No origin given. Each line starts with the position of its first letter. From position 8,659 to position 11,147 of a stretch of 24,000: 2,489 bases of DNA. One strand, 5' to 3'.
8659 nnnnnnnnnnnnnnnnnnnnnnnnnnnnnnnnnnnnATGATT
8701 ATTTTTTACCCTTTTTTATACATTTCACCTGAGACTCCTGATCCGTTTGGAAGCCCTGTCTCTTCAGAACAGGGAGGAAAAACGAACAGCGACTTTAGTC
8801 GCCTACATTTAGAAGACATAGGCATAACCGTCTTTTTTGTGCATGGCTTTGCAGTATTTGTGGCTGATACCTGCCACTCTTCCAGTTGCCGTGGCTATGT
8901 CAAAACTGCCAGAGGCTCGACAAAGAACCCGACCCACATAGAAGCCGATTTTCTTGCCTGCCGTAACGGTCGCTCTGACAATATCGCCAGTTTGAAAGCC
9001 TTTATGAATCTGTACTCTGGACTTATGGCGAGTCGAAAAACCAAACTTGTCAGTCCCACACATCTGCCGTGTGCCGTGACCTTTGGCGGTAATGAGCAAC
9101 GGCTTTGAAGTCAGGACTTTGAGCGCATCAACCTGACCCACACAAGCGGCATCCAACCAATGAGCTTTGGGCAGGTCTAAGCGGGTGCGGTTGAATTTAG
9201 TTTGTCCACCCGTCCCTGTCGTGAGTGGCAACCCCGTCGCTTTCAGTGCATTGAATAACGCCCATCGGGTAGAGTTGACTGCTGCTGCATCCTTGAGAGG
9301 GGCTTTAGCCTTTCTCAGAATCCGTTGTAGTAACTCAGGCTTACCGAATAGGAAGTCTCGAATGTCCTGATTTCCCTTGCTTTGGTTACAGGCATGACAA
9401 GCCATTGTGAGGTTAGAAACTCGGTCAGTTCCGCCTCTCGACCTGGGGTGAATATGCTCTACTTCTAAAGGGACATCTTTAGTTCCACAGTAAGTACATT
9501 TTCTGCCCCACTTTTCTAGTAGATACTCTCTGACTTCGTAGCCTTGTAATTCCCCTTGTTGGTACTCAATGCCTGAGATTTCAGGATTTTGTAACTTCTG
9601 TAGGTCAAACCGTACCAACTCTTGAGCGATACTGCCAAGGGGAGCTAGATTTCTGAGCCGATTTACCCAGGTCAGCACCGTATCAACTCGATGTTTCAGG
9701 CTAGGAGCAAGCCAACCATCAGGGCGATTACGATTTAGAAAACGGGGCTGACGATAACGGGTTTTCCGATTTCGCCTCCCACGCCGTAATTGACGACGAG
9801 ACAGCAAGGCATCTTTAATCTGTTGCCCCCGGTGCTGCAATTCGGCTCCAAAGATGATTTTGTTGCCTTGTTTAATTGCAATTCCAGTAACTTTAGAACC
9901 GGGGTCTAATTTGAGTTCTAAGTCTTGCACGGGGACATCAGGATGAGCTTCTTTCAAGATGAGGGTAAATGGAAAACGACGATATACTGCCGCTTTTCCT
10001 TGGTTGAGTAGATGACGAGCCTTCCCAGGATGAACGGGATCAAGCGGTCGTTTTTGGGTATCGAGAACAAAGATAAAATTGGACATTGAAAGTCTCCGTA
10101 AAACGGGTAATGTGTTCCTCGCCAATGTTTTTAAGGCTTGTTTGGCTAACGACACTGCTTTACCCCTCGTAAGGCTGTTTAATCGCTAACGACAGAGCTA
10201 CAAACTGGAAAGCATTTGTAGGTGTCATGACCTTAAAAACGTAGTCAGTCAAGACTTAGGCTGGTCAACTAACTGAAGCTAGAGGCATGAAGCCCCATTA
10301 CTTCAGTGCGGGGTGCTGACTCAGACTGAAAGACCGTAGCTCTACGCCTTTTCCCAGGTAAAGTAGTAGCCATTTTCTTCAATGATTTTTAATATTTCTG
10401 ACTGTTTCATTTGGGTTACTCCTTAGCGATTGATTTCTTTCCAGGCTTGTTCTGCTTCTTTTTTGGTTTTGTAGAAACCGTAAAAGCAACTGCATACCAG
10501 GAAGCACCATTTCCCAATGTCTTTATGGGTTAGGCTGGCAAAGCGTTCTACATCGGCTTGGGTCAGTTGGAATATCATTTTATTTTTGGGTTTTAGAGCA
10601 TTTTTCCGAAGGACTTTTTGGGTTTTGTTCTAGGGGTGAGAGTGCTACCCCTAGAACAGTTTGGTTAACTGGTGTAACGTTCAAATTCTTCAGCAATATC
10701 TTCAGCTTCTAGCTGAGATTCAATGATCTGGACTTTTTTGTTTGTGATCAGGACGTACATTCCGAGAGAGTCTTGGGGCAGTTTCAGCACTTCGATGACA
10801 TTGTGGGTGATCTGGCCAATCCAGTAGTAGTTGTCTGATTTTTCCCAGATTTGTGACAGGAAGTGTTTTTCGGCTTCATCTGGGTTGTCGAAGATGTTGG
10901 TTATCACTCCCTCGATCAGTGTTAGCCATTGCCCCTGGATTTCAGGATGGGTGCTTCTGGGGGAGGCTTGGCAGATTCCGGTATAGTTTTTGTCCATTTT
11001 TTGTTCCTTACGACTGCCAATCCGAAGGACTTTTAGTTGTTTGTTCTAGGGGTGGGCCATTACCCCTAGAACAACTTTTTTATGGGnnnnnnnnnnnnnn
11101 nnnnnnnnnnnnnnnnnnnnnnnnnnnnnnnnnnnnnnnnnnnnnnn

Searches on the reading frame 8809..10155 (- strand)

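Call 5: search_protein_families(library=padloc, proteins=[window:8809-10155:-], max_evalue=0.1)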
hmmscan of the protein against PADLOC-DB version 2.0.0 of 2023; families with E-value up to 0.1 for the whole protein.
window:8809-10155:- (448 aa): 38 families (the best 25 are shown)
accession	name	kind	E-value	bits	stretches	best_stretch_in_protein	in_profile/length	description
PDLC00315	PtuB1|PtuB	-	7.8e-11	40.2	1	206-266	18-82/227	Unknown function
PDLC00337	PtuB1|PtuB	-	1.2e-10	39.7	1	197-265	36-109/216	Unknown function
PDLC00345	PtuB1|PtuB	-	4.7e-07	27.6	1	207-265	41-106/223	Unknown function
PDLC00325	PtuB1|PtuB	-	1.4e-06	26.1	1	186-266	18-107/213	Unknown function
PDLC00342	PtuB1|PtuB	-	2.7e-06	25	1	207-266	37-102/247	Unknown function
PDLC00336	PtuB1|PtuB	-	3e-06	25.1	1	207-265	53-116/250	Unknown function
PDLC00335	PtuB1|PtuB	-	1.8e-05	22.4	1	207-266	38-104/214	Unknown function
PDLC00352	PtuB1|PtuB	-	3.5e-05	21.6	1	207-265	36-101/206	Unknown function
PDLC00331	PtuB1|PtuB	-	7.4e-05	20.4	1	203-263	20-83/222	Unknown function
PDLC02859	DpdF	-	0.00011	18.8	1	212-259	2-51/545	DpdF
PDLC00332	PtuB1|PtuB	-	0.00014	19.8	1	206-257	36-99/212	Unknown function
PDLC00321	PtuB1|PtuB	-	0.00016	19.5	1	199-260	21-85/223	Unknown function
PDLC00340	PtuB1|PtuB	-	0.00016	19.3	1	218-263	67-113/268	Unknown function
PDLC00323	PtuB1|PtuB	-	0.00027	18.7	1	203-263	20-83/215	Unknown function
PDLC04251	PDC-M01B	-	0.00028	18.3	1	204-264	85-149/279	-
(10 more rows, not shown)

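Call 6: search_protein_families(library=ncbifam, proteins=[window:8809-10155:-], max_evalue=0.1)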
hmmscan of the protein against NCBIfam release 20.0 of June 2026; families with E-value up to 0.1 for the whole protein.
window:8809-10155:- (448 aa): 5 families
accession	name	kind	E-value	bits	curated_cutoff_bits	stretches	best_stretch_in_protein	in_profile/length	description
NF040563.1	guided_IscB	equivalog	8.9e-143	475.1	175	1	28-340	1-314/314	RNA-guided endonuclease IscB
NF049971.1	CRISPR_Cas9d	exception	1.5e-12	47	375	1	206-262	534-595/986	type II CRISPR RNA-guided endonuclease Cas9d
TIGR01865.2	cas_Csn1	equivalog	4.9e-05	21.8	100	1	211-263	567-627/1070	type II CRISPR RNA-guided endonuclease Cas9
TIGR02646.1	TIGR02646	subfamily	6.4e-05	23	52.15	1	206-266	13-77/144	retron system putative HNH endonuclease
NF058586.1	HNHNucHlpB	equivalog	0.0034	17.8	130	1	219-255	8-45/99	HNH nuclease-like protein HlpB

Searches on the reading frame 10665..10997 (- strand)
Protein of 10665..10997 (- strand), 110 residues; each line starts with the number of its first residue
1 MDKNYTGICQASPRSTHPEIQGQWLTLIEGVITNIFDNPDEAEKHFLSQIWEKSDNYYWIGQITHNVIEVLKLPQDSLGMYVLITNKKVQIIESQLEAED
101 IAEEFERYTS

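Call 37: search_protein_families(library=pfam, proteins=[window:10665-10997:-], max_evalue=1)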
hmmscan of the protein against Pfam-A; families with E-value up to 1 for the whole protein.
window:10665-10997:- (110 aa): 1 family
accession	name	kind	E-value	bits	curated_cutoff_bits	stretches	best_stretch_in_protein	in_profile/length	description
PF00059.27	Lectin_C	-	0.048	14.8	22.6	1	37-76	21-60/107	Lectin C-type domain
